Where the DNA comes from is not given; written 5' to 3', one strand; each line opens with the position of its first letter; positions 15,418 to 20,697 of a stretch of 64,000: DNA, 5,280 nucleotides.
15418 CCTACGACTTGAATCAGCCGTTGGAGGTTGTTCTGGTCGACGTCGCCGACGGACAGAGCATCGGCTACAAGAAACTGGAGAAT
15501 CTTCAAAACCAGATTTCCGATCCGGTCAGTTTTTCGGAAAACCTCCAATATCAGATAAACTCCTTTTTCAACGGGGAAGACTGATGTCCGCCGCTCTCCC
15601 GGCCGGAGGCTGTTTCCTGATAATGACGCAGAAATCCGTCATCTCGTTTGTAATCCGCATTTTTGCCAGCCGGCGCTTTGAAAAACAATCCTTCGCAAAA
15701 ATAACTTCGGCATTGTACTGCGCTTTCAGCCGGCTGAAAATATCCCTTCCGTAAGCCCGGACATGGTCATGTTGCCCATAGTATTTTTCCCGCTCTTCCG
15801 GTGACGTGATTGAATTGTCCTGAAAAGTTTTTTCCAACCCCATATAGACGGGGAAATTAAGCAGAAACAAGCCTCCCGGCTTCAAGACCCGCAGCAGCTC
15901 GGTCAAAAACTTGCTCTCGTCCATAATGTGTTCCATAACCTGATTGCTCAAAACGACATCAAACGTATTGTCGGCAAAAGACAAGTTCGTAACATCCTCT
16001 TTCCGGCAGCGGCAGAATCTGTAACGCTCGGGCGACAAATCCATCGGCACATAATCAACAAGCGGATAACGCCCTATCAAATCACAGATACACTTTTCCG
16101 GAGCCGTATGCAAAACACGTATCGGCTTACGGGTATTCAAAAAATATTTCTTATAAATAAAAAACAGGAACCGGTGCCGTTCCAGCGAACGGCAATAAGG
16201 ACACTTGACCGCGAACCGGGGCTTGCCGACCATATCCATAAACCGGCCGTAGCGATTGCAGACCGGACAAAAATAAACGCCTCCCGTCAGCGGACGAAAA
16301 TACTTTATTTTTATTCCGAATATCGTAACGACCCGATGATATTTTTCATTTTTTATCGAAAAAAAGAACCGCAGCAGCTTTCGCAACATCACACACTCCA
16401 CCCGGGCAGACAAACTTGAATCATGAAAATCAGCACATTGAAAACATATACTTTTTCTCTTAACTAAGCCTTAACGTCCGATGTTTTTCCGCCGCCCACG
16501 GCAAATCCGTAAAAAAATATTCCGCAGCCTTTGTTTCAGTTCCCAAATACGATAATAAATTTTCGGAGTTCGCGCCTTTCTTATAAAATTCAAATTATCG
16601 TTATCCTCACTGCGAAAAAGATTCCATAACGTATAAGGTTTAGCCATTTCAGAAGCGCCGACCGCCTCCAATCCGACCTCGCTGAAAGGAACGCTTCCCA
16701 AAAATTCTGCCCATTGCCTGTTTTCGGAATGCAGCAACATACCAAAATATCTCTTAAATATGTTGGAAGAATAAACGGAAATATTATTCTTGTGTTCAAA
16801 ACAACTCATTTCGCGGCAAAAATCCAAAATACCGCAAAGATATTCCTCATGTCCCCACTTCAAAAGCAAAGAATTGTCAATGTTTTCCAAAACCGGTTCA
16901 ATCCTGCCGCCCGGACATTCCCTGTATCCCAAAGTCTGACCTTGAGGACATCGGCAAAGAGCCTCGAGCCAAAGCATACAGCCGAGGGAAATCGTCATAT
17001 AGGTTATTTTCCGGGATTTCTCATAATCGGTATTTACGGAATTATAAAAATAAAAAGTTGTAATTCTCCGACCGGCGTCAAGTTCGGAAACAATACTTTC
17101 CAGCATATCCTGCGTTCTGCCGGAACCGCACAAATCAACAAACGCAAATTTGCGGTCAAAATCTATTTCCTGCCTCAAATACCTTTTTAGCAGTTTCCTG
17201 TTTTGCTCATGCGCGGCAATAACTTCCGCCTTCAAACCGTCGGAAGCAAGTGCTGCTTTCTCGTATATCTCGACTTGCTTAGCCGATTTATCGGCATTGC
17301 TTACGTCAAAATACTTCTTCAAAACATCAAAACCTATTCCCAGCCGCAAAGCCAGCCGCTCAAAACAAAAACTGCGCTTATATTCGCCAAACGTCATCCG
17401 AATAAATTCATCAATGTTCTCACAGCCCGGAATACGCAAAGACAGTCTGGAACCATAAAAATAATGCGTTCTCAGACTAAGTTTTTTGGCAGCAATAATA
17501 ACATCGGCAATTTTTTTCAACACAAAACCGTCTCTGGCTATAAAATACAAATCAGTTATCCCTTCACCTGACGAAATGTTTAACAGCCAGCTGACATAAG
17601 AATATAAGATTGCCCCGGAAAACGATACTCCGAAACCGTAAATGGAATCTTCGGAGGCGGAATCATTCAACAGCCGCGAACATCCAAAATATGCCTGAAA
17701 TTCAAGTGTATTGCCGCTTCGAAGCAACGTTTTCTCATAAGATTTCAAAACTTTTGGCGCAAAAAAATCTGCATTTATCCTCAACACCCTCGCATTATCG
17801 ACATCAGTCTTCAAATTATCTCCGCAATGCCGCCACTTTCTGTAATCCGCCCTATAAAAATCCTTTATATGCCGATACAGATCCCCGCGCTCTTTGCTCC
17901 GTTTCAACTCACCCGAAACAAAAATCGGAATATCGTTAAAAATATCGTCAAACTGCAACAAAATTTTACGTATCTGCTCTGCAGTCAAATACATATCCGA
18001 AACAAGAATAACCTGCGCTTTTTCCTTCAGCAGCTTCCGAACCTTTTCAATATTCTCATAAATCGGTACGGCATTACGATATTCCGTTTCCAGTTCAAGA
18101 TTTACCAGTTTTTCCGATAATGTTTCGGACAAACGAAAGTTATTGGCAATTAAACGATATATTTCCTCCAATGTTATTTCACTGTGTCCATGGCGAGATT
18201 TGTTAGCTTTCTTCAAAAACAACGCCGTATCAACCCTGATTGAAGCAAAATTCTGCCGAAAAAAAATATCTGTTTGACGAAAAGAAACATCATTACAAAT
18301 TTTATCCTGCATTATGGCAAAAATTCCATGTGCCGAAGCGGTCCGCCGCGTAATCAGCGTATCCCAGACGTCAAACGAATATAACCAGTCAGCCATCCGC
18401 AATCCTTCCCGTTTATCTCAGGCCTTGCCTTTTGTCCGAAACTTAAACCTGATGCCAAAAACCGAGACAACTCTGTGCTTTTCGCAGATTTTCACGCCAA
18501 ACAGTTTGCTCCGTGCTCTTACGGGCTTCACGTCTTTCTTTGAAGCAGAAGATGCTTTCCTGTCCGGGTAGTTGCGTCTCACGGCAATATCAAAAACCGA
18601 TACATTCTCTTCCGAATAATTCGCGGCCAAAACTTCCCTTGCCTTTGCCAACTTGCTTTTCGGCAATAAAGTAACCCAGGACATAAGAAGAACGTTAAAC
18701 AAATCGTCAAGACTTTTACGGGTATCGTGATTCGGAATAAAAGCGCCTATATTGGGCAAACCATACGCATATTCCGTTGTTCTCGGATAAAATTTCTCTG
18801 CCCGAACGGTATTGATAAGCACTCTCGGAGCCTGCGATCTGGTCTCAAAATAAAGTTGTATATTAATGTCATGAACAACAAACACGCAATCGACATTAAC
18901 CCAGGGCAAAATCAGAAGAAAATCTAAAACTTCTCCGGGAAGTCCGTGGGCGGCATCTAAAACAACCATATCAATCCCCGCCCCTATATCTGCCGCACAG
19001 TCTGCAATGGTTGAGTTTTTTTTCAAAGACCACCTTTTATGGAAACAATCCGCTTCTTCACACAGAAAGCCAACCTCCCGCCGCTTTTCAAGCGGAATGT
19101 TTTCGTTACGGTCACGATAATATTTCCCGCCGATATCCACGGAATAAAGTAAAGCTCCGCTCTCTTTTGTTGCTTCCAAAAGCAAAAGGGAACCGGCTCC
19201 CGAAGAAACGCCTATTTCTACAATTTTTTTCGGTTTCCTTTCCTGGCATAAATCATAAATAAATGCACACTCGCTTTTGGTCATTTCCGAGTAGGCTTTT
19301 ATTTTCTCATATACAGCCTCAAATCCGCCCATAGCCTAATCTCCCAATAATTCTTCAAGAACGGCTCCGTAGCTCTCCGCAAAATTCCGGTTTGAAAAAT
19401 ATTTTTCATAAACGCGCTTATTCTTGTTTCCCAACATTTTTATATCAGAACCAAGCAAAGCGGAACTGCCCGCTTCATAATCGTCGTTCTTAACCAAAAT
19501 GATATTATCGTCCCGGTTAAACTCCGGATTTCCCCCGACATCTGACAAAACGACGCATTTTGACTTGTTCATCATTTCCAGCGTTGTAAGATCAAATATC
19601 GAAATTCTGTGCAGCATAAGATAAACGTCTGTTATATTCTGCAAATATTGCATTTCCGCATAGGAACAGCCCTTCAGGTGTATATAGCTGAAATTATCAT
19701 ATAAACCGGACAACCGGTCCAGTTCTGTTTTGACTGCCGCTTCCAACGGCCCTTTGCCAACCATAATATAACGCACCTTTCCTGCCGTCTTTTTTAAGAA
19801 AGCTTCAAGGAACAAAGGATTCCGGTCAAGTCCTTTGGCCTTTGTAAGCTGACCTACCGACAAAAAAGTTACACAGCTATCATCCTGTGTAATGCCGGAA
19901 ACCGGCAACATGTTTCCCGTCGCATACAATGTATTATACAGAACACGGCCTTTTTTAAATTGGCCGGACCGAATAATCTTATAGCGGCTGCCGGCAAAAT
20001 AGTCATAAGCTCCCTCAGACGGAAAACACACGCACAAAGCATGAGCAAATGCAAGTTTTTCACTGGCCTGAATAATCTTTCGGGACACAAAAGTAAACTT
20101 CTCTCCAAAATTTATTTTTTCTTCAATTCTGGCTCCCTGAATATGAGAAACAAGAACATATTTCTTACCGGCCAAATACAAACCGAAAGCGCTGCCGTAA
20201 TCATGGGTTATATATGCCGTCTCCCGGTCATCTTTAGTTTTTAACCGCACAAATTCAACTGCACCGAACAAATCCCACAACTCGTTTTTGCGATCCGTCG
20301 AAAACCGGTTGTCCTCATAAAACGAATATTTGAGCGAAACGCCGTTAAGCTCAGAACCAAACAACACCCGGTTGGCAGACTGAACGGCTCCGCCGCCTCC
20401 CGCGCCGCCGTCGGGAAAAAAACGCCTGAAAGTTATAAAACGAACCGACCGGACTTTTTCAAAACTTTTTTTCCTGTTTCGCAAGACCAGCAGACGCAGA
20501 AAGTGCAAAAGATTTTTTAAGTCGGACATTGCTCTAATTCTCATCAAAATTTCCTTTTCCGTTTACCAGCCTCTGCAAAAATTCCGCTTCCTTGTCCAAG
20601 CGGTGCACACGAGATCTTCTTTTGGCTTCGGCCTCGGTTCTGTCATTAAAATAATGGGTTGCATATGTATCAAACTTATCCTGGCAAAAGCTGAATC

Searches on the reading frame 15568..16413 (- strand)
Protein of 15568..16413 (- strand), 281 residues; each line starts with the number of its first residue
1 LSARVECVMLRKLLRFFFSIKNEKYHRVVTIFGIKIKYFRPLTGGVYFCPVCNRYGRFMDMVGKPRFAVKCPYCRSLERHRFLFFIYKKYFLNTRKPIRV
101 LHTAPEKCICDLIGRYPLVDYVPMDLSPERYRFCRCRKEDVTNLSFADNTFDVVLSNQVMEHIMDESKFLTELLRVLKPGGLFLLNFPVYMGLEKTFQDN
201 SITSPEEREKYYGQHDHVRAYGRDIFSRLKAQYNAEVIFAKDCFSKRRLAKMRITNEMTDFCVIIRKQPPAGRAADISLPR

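Call 19: search_protein_families(library=pfam, proteins=[window:15568-16413:-], max_evalue=0.001)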
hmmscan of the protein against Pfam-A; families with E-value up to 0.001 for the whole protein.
window:15568-16413:- (281 aa): 7 families
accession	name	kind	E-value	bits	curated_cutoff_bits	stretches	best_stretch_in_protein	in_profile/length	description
PF08241.18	Methyltransf_11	-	3e-15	57.1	21.2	1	126-184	26-94/95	Methyltransferase domain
PF13847.12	Methyltransf_31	-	1.7e-11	44.4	27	1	129-189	54-113/145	Methyltransferase domain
PF13649.12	Methyltransf_25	-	3.2e-09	37.8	27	1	134-181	48-97/97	Methyltransferase domain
PF13489.12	Methyltransf_23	-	2.7e-08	34.2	27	1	118-218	44-142/164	Methyltransferase domain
PF08242.18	Methyltransf_12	-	3.2e-07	31.4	30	1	120-183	22-98/98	Methyltransferase domain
PF20922.3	Anamorsin_N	-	9.7e-07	29.1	27.1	1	140-190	41-92/163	Anamorsin, N-terminal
PF01209.24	Ubie_methyltran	-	0.00011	22.1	20.1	1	142-184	108-150/233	ubiE/COQ5 methyltransferase family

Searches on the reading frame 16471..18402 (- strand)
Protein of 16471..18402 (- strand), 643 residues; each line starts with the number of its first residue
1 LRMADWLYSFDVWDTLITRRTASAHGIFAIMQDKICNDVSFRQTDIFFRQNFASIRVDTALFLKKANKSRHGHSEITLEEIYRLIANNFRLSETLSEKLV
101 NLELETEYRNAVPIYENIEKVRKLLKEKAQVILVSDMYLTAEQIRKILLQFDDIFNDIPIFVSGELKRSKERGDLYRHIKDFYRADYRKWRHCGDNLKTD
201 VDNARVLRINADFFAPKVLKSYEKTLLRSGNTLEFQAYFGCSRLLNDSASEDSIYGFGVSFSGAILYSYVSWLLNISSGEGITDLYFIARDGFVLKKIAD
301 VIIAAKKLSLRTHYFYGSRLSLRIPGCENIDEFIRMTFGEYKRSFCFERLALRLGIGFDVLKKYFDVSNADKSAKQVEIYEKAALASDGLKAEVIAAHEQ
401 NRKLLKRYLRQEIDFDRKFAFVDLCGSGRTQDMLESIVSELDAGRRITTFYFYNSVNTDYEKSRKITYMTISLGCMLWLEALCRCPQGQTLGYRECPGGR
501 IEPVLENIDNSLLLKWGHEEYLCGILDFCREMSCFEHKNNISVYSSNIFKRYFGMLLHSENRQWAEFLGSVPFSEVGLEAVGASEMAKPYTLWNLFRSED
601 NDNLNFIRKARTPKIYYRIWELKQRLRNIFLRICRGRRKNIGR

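Call 19: search_protein_families(library=pfam, proteins=[window:16471-18402:-], max_evalue=0.001)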
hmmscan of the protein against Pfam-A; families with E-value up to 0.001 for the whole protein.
window:16471-18402:- (643 aa): 0 families

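Call 41: search_protein_families(library=ncbifam, proteins=[window:16471-18402:-], max_evalue=0.001)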
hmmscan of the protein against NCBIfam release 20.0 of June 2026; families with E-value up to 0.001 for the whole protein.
window:16471-18402:- (643 aa): 1 family
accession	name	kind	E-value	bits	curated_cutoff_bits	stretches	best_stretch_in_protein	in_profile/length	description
TIGR01549.1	HAD-SF-IA-v1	subfamily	0.00053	20.4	23.3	0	118-206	64-147/149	HAD-IA family hydrolase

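Call 80: search_solved_structures(query=window:16471-18402:-, max_evalue=1)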
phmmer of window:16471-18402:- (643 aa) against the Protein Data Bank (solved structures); distinct sequences matched with E-value up to 1: 3.
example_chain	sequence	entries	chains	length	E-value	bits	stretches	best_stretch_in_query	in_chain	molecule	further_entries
9h50_A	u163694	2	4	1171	4.9e-47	164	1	7-512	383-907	Bcs3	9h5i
8a0c_A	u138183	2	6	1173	4.9e-47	164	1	7-512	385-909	Bcs3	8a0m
7shg_A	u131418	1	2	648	7.5e-07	31.3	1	10-438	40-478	Ribofuranosyl transferase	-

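Call 83: search_solved_structures(query=window:16471-18402:-, max_evalue=0.001, show_alignments=1)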
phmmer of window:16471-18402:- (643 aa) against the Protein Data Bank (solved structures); distinct sequences matched with E-value up to 0.001: 3.
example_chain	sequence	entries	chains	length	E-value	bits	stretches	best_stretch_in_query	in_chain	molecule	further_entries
9h50_A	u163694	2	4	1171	4.9e-47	164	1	7-512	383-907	Bcs3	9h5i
8a0c_A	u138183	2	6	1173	4.9e-47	164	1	7-512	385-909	Bcs3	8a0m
7shg_A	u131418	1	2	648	7.5e-07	31.3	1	10-438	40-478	Ribofuranosyl transferase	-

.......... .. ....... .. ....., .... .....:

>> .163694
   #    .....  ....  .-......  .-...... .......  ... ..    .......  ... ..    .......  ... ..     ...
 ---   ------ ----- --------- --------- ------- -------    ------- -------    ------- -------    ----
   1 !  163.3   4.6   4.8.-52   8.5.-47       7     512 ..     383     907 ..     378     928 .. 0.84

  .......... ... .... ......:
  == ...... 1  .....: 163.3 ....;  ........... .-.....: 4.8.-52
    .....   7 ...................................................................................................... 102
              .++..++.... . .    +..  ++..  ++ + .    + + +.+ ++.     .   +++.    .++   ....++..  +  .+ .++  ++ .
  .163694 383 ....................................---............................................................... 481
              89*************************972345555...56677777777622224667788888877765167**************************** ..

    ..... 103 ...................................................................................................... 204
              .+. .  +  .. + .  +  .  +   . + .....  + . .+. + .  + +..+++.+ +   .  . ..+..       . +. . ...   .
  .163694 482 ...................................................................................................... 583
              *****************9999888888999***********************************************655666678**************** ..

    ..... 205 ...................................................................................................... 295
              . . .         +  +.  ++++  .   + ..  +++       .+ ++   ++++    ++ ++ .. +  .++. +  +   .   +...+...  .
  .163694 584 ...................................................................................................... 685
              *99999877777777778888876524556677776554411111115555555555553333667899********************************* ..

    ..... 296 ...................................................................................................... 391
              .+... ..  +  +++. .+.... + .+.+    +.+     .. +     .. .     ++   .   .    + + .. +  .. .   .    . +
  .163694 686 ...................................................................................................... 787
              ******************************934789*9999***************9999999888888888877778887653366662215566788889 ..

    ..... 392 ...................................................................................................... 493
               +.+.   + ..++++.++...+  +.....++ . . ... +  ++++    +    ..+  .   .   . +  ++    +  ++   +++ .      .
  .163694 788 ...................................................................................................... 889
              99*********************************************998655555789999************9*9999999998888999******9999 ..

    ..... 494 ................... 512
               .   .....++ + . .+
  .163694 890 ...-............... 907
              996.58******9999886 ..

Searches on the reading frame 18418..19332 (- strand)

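Call 19: search_protein_families(library=pfam, proteins=[window:18418-19332:-], max_evalue=0.001)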
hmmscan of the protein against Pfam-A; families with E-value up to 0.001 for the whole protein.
window:18418-19332:- (304 aa): 1 family
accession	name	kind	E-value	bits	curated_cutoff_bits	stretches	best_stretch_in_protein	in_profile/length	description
PF13578.12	Methyltransf_24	-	3.6e-11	44.3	26.3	1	38-156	1-105/105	Methyltransferase domain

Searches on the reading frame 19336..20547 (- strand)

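Call 4: search_protein_families(library=pfam, proteins=[window:19336-20547:-], max_evalue=0.01)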
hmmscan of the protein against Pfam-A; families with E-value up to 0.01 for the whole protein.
window:19336-20547:- (403 aa): 2 families
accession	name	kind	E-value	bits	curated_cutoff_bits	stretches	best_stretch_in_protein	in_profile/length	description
PF13692.12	Glyco_trans_1_4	-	1.1e-10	42.3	27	1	227-363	3-135/142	Glycosyl transferases group 1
PF00534.26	Glycos_transf_1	-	8.2e-09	35.7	26.4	1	227-359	17-147/172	Glycosyl transferases group 1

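Call 5: search_protein_families(library=ncbifam, proteins=[window:19336-20547:-], max_evalue=0.01)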
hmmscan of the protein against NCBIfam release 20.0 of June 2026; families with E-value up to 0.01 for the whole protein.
window:19336-20547:- (403 aa): 3 families
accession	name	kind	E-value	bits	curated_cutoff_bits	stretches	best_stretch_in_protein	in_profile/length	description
TIGR03088.1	stp2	hypoth_equivalog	3.8e-09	36.1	409.05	1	222-401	191-374/374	TIGR03088 family PEP-CTERM/XrtA system glycosyltransferase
TIGR03999.1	thiol_BshA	equivalog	1.1e-07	31.2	273.7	1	256-398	228-371/375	N-acetyl-alpha-D-glucosaminyl L-malate synthase BshA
TIGR04063.1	stp3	hypoth_equivalog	0.00026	20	442.05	1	250-364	237-354/397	TIGR04063 family PEP-CTERM/XrtA system glycosyltransferase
